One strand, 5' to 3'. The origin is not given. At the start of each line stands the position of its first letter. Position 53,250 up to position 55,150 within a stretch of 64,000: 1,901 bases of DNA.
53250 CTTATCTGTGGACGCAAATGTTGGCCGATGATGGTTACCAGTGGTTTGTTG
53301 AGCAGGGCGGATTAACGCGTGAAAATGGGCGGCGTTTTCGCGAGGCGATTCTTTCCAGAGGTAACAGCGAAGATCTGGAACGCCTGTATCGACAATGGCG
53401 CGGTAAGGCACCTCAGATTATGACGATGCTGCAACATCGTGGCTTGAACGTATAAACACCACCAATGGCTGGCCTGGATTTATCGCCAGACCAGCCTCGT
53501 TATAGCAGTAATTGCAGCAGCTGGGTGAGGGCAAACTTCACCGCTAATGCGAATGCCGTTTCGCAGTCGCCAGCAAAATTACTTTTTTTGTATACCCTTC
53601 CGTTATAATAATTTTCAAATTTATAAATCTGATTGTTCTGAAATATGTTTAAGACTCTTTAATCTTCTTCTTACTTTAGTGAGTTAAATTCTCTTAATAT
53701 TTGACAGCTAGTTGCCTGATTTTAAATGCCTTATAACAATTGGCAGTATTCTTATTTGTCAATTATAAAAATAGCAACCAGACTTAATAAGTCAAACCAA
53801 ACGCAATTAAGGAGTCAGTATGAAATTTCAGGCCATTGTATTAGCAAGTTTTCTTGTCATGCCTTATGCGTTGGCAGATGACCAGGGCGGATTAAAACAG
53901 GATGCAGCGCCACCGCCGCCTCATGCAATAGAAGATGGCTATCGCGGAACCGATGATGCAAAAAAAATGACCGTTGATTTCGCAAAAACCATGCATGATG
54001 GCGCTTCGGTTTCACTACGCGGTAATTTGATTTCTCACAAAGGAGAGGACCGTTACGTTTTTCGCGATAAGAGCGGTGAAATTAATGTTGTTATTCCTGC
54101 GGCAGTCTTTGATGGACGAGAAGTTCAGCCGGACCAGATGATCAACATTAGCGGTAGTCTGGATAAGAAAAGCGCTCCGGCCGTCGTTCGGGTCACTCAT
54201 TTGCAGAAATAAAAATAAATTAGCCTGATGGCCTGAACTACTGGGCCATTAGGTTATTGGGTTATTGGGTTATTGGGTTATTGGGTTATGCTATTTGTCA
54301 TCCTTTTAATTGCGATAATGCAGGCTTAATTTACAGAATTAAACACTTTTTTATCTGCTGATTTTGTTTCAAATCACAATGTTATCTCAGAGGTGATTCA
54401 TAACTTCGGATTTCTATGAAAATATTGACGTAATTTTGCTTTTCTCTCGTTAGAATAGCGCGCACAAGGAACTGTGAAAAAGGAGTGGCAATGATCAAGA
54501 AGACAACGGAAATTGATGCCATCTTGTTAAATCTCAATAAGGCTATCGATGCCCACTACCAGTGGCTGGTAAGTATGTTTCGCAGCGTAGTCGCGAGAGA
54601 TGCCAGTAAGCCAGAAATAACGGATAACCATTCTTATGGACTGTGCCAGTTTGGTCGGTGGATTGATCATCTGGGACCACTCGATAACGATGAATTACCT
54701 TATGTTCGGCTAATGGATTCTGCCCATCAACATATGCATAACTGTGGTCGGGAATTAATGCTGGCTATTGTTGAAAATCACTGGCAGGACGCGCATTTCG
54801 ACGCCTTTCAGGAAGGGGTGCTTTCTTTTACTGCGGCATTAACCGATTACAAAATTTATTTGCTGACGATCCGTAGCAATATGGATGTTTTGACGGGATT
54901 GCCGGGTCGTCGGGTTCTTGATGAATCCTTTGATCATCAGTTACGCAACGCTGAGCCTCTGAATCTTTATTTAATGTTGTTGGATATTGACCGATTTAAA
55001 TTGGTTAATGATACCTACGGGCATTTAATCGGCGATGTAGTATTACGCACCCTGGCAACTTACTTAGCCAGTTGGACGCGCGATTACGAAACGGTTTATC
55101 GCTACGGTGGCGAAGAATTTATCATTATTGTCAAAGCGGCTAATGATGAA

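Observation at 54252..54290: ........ microsatellite downstream of ydeI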

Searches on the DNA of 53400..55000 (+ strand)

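Call 3: search_dna_similar(query=window:54100-54440:+, collection=ecoli_genomes, mode=near, max_rows=60, rows=spread)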
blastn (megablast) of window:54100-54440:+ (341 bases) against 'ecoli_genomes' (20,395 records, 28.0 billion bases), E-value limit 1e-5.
Records with a match: 5383; places in all: 5399; records where one place covers at least 80% of the query: 5373.
Genomes with a match: 5381 of 5426; with a place that covers at least 80% of the query: 5371. Places per genome that has any: lowest 1, median 1, highest 3. On chromosomes: 5394 places; on plasmids: 5.
Best place of each record, by identity: >=99% 4; 95-99% 27; 90-95% 590; 80-90% 4762.
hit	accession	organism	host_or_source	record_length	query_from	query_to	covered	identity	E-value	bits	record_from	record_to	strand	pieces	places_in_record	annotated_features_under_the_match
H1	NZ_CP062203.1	Escherichia coli strain K_EC180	swine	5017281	1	341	100%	100.0%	1e-177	630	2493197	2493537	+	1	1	ydeI: YdeI family stress tolerance OB fold protein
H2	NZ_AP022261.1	Escherichia coli strain WP8-S18-ESBL-07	-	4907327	1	341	100%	91.5%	1e-122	448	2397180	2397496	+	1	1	ydeI: YdeI family stress tolerance OB fold protein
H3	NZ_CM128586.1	Escherichia coli strain 300444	Homo sapiens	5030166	1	341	100%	91.5%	1e-122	448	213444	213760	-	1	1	ydeI: YdeI family stress tolerance OB fold protein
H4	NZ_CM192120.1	Escherichia coli strain MEW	Pagophila eburnea (ivory gull)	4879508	1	341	100%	91.5%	1e-122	448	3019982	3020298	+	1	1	ydeI: YdeI family stress tolerance OB fold protein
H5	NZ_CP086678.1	Escherichia coli strain EFF60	anaerobic effluent of swine manure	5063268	1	341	100%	90.3%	6e-116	425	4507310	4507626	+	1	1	ydeI: YdeI family stress tolerance OB fold protein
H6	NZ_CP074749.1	Escherichia coli strain R32_14_1F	goat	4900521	1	341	100%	90.0%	3e-114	420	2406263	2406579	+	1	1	ydeI: YdeI family stress tolerance OB fold protein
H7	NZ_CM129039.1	Escherichia coli strain 500111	Homo sapiens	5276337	1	341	100%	89.7%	1e-112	414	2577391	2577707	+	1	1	ydeI: YdeI family stress tolerance OB fold protein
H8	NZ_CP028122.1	Escherichia coli O43 str. RM10042 strain RM10042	Bos taurus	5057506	1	341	100%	89.4%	6e-111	409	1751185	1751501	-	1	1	ydeI: YdeI family stress tolerance OB fold protein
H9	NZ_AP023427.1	Escherichia coli strain HUE1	-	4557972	1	341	100%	89.4%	6e-111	409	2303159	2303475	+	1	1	ydeI: YdeI family stress tolerance OB fold protein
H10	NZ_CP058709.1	Escherichia coli strain S163-2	Manis javanica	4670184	1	341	100%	89.4%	6e-111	409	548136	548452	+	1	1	ydeI: YdeI family stress tolerance OB fold protein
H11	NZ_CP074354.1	Escherichia coli strain XJ5.2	bovine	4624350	1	341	100%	89.4%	6e-111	409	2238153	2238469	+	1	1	ydeI: YdeI family stress tolerance OB fold protein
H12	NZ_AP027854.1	Escherichia coli strain 2017-19-1CC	Homo sapiens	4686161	1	341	100%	89.4%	6e-111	409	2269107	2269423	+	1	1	ydeI: YdeI family stress tolerance OB fold protein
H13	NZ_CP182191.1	Escherichia coli strain EC24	pig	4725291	1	341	100%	89.4%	6e-111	409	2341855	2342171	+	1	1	ydeI: YdeI family stress tolerance OB fold protein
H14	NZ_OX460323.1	Escherichia coli strain EC0026B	Derived from parental isolate EC0026B ...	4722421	1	341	100%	89.4%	6e-111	409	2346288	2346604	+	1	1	ydeI: YdeI family stress tolerance OB fold protein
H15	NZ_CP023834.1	Escherichia coli strain 4/2-1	Homo sapiens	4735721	1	341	100%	89.2%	3e-109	403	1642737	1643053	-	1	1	ydeI: YdeI family stress tolerance OB fold protein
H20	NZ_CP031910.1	Escherichia coli O121:H19 strain FWSEC0006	Homo sapiens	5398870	1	341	100%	89.2%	3e-109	403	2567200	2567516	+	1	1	ydeI: YdeI family stress tolerance OB fold protein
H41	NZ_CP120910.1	Escherichia coli strain PD007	Homo sapiens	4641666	1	341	100%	88.9%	1e-107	398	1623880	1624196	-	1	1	ydeI: YdeI family stress tolerance OB fold protein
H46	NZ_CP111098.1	Escherichia coli strain RM6067W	Spinacia oleracea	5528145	6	341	99%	88.4%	3e-103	383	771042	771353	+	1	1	ydeI: YdeI family stress tolerance OB fold protein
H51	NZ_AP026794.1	Escherichia coli strain IPCEC48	Homo sapiens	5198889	22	341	94%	89.4%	4e-102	379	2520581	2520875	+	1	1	TIGR00156 family protein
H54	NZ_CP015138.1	Escherichia coli strain Ecol_732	Homo sapiens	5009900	25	341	93%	89.6%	4e-102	379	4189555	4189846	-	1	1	YdeI family stress tolerance OB fold protein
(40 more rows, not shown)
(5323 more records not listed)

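Call 5: search_dna_similar(query=window:54100-54440:+, collection=ecoli_genomes, mode=near, max_rows=60, rows=best)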
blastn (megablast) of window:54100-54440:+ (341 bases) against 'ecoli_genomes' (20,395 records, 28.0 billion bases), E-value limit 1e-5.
Records with a match: 5383; places in all: 5399; records where one place covers at least 80% of the query: 5373.
Genomes with a match: 5381 of 5426; with a place that covers at least 80% of the query: 5371. Places per genome that has any: lowest 1, median 1, highest 3. On chromosomes: 5394 places; on plasmids: 5.
Best place of each record, by identity: >=99% 4; 95-99% 27; 90-95% 590; 80-90% 4762.
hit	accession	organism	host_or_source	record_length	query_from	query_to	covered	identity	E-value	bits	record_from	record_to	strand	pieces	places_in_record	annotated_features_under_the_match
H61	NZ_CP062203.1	Escherichia coli strain K_EC180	swine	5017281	1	341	100%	100.0%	1e-177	630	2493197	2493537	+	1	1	ydeI: YdeI family stress tolerance OB fold protein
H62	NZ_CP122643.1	Escherichia coli strain ETEC4079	Sus scrofa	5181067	1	341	100%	100.0%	1e-177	630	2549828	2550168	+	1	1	ydeI: YdeI family stress tolerance OB fold protein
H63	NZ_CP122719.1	Escherichia coli strain ETEC1748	Sus scrofa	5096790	1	341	100%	97.7%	1e-166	593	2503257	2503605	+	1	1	ydeI: YdeI family stress tolerance OB fold protein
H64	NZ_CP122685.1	Escherichia coli strain ETEC4067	Sus scrofa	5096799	1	341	100%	97.7%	1e-166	593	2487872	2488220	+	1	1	ydeI: YdeI family stress tolerance OB fold protein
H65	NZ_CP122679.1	Escherichia coli strain ETEC4069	Sus scrofa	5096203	1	341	100%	97.7%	1e-166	593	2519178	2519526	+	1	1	ydeI: YdeI family stress tolerance OB fold protein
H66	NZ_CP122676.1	Escherichia coli strain ETEC4070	Sus scrofa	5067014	1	341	100%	97.7%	1e-166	593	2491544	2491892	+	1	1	ydeI: YdeI family stress tolerance OB fold protein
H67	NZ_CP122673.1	Escherichia coli strain ETEC4071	Sus scrofa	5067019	1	341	100%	97.7%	1e-166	593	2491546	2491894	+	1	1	ydeI: YdeI family stress tolerance OB fold protein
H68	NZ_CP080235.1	Escherichia coli O139:H1 strain W13-16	Sus scrofa scrofa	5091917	1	341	100%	97.7%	4e-162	579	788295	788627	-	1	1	ydeI: YdeI family stress tolerance OB fold protein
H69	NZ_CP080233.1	Escherichia coli O139:H1 strain P15-25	Sus scrofa domesticus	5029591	1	341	100%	97.7%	4e-162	579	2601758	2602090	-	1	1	ydeI: YdeI family stress tolerance OB fold protein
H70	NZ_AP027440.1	Escherichia coli strain EC556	Sus scrofa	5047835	1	341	100%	97.7%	4e-162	579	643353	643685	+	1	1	ydeI: YdeI family stress tolerance OB fold protein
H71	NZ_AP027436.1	Escherichia coli strain EC571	Sus scrofa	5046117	1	341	100%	97.7%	4e-162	579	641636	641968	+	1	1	ydeI: YdeI family stress tolerance OB fold protein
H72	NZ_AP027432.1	Escherichia coli strain EC581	Sus scrofa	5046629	1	341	100%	97.7%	4e-162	579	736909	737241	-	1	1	ydeI: YdeI family stress tolerance OB fold protein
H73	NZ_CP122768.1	Escherichia coli strain ETEC1738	Sus scrofa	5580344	1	341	100%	97.7%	4e-162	579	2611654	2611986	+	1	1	ydeI: YdeI family stress tolerance OB fold protein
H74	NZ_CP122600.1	Escherichia coli strain ETEC6333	Sus scrofa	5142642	1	341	100%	97.7%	4e-162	579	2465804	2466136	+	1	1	ydeI: YdeI family stress tolerance OB fold protein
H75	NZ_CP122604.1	Escherichia coli strain ETEC6334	Sus scrofa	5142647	1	341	100%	97.7%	4e-162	579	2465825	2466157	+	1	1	ydeI: YdeI family stress tolerance OB fold protein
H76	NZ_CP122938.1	Escherichia coli strain ETEC1701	Sus scrofa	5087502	1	341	100%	97.7%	4e-162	579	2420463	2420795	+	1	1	ydeI: YdeI family stress tolerance OB fold protein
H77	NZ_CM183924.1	Escherichia coli strain GMF054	Homo sapiens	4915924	1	341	100%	97.7%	4e-162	579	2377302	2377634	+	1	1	ydeI: YdeI family stress tolerance OB fold protein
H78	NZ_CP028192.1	Escherichia coli strain CFSAN018748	tissue and/or biological fluid swine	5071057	1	341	100%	95.3%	1e-146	527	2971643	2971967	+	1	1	ydeI: YdeI family stress tolerance OB fold protein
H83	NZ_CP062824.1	Escherichia coli O169:H41 strain Res13-Lact-PER13-34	Sus scrofa domesticus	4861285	1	341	100%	94.7%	3e-143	516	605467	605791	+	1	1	ydeI: YdeI family stress tolerance OB fold protein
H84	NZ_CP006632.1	Escherichia coli PCN033 strain PCN033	-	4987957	1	341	100%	92.7%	3e-129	470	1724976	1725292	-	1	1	ydeI: YdeI family stress tolerance OB fold protein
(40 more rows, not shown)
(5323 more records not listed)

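Call 7: get_annotated_region(hit=H41, flank=600)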
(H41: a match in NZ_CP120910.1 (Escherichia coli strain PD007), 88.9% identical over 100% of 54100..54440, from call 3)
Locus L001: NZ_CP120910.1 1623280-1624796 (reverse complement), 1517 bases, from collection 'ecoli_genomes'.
description: Escherichia coli strain PD007 chromosome, complete genome
organism: Escherichia coli strain PD007 (NCBI taxid 562)
replicon: chromosome; assembly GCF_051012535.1
host: Homo sapiens; source: milk sample; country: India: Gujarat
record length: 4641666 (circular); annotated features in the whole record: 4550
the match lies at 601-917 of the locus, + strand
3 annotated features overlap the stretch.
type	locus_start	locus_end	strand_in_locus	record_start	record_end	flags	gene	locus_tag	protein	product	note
CDS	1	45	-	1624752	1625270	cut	ydeJ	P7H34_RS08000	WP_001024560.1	2-oxo-tetronate isomerase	-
CDS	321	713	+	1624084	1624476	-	ydeI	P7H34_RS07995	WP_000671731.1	YdeI family stress tolerance OB fold protein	-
CDS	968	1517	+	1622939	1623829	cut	dgcZ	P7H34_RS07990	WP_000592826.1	diguanylate cyclase DgcZ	-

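Call 8: get_annotated_region(hit=H63, flank=600)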
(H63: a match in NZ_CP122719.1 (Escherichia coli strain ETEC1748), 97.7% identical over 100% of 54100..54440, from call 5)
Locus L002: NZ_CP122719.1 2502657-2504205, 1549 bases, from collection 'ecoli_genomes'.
description: Escherichia coli strain ETEC1748 chromosome, complete genome
organism: Escherichia coli strain ETEC1748 (NCBI taxid 562)
replicon: chromosome; assembly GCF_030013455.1
host: Sus scrofa; source: feces; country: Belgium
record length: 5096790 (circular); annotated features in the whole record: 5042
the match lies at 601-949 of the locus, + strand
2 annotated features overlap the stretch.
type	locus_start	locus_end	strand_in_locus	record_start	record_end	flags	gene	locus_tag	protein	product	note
CDS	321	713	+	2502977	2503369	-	ydeI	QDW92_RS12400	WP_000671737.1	YdeI family stress tolerance OB fold protein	-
CDS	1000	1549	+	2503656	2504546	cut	dgcZ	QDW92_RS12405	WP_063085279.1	diguanylate cyclase DgcZ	-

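Call 9: get_annotated_region(hit=H68, flank=600)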
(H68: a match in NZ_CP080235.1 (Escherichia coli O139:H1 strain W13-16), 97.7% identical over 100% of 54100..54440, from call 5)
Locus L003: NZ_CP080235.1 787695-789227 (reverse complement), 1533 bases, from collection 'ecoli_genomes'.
description: Escherichia coli O139:H1 strain W13-16 chromosome, complete genome
organism: Escherichia coli O139:H1 strain W13-16 (NCBI taxid 2861805)
replicon: chromosome; assembly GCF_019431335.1
host: Sus scrofa scrofa; source: wild boar; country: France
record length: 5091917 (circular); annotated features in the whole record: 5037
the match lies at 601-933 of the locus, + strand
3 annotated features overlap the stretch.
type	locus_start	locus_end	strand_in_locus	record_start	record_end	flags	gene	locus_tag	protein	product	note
CDS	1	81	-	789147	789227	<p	-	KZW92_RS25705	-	2-oxo-tetronate isomerase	incomplete; partial in the middle of a contig; missing N-terminus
CDS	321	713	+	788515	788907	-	ydeI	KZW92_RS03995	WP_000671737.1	YdeI family stress tolerance OB fold protein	-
CDS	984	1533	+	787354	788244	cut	dgcZ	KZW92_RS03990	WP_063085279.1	diguanylate cyclase DgcZ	-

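Call 10: get_annotated_region(hit=H78, flank=600)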
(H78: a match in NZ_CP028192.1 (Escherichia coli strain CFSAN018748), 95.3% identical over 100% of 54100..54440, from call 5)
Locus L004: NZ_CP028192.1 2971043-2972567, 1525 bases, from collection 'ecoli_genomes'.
description: Escherichia coli strain CFSAN018748 chromosome, complete genome
organism: Escherichia coli strain CFSAN018748 (NCBI taxid 562)
replicon: chromosome; assembly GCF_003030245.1
host: -; source: tissue and/or biological fluid swine; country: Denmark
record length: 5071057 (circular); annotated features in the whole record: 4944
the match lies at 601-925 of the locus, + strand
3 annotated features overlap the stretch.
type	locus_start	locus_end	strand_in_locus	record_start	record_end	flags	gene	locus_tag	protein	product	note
CDS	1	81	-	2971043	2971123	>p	-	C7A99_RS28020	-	2-oxo-tetronate isomerase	incomplete; partial in the middle of a contig; missing N-terminus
CDS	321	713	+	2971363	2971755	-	ydeI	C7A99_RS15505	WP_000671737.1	YdeI family stress tolerance OB fold protein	-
CDS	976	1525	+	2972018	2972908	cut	dgcZ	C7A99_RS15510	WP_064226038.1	diguanylate cyclase DgcZ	-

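Call 11: get_annotated_region(hit=H84, flank=600)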
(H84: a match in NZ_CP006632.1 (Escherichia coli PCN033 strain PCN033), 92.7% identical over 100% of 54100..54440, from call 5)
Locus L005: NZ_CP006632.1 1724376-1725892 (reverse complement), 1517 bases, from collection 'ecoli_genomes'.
description: Escherichia coli PCN033 chromosome, complete genome
organism: Escherichia coli PCN033 strain PCN033 (NCBI taxid 1001989)
replicon: chromosome; assembly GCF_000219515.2
host: -; source: -; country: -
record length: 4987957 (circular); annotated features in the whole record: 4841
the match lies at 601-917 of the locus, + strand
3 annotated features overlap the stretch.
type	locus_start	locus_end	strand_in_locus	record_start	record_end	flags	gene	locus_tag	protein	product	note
CDS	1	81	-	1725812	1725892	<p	-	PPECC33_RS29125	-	2-oxo-tetronate isomerase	incomplete; partial in the middle of a contig; missing N-terminus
CDS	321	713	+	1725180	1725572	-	ydeI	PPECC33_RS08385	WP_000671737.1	YdeI family stress tolerance OB fold protein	-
CDS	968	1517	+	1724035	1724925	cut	dgcZ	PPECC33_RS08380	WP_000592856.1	diguanylate cyclase DgcZ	-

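Call 12: get_annotated_region(hit=H46, flank=600)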
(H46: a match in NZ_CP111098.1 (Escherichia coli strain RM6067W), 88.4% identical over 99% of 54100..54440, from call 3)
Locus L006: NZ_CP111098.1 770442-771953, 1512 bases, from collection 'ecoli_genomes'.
description: Escherichia coli strain RM6067W chromosome, complete genome
organism: Escherichia coli strain RM6067W (NCBI taxid 562)
replicon: chromosome; assembly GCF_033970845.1
host: Spinacia oleracea; source: -; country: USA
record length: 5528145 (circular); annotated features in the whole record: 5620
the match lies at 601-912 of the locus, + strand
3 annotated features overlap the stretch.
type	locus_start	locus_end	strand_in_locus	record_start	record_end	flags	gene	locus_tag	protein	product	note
CDS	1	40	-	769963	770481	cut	ydeJ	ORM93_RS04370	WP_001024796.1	2-oxo-tetronate isomerase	-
CDS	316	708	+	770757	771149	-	ydeI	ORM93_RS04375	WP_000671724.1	YdeI family stress tolerance OB fold protein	-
CDS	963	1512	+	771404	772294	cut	dgcZ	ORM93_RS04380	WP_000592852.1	diguanylate cyclase DgcZ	-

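Call 13: get_annotated_region(hit=H51, flank=600)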
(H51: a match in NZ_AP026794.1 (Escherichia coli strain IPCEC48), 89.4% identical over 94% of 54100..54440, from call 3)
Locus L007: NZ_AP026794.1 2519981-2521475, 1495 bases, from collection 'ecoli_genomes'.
description: Escherichia coli strain IPCEC48 chromosome, complete genome
organism: Escherichia coli strain IPCEC48 (NCBI taxid 562)
replicon: chromosome; assembly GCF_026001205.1
host: Homo sapiens; source: -; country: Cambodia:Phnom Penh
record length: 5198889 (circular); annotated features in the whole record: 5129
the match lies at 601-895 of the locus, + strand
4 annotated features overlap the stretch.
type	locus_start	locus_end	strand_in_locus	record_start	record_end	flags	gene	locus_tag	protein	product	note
CDS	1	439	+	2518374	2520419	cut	dcp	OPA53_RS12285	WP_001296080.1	peptidyl-dipeptidase Dcp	-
CDS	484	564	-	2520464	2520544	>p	-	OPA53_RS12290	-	hypothetical protein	incomplete; partial in the middle of a contig; missing N-terminus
CDS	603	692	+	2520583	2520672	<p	-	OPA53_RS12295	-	TIGR00156 family protein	incomplete; partial in the middle of a contig; missing N-terminus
CDS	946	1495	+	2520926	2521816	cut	dgcZ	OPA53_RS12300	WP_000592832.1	diguanylate cyclase DgcZ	-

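Call 14: get_annotated_region(hit=H54, flank=600)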
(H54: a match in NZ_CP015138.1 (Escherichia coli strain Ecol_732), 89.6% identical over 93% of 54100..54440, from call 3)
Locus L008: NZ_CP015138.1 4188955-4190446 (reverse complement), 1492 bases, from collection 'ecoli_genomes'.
description: Escherichia coli strain Ecol_732 chromosome, complete genome
organism: Escherichia coli strain Ecol_732 (NCBI taxid 562)
replicon: chromosome; assembly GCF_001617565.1
host: Homo sapiens; source: missing; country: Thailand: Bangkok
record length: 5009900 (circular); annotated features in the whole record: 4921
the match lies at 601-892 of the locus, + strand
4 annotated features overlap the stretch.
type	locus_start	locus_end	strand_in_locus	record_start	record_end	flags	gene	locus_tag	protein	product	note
CDS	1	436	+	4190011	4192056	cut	dcp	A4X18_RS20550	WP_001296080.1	peptidyl-dipeptidase Dcp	-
CDS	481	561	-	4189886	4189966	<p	-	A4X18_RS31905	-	2-oxo-tetronate isomerase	incomplete; partial in the middle of a contig; missing N-terminus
CDS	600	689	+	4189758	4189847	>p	-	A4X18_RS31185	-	YdeI family stress tolerance OB fold protein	incomplete; partial in the middle of a contig; missing N-terminus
CDS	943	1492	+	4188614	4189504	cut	dgcZ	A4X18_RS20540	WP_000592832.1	diguanylate cyclase DgcZ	-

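Call 15: get_annotated_region(hit=H83, flank=600)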
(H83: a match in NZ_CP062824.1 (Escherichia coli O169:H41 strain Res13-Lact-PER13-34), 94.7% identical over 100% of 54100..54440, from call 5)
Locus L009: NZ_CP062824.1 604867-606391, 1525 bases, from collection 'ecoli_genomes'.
description: Escherichia coli O169:H41 strain Res13-Lact-PER13-34 chromosome, complete genome
organism: Escherichia coli O169:H41 strain Res13-Lact-PER13-34 (NCBI taxid 1446701)
replicon: chromosome; assembly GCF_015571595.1
host: Sus scrofa domesticus; source: feces; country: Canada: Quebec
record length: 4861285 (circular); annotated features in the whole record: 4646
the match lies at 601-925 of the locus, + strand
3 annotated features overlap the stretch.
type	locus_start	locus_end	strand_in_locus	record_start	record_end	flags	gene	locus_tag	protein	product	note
CDS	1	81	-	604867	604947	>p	-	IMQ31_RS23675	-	2-oxo-tetronate isomerase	incomplete; partial in the middle of a contig; missing N-terminus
CDS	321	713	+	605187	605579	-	ydeI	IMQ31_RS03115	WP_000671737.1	YdeI family stress tolerance OB fold protein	-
CDS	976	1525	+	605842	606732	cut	dgcZ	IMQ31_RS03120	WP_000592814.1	diguanylate cyclase DgcZ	-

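Call 16: get_annotated_region(hit=H20, flank=600)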
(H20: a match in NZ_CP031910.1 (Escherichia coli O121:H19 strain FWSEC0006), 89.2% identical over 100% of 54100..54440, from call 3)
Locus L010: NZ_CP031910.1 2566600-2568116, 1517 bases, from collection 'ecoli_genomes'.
description: Escherichia coli O121:H19 strain FWSEC0006 chromosome, complete genome
organism: Escherichia coli O121:H19 strain FWSEC0006 (NCBI taxid 991915)
replicon: chromosome; assembly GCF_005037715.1
host: Homo sapiens; source: Clinical: Human (Homo sapiens); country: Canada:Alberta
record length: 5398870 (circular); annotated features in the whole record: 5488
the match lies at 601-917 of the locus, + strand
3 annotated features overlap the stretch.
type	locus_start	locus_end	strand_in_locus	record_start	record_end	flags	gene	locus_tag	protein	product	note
CDS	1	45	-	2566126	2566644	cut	ydeJ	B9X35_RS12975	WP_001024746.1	2-oxo-tetronate isomerase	-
CDS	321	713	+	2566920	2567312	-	ydeI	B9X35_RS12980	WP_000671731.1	YdeI family stress tolerance OB fold protein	-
CDS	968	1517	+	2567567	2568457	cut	dgcZ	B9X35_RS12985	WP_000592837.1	diguanylate cyclase DgcZ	-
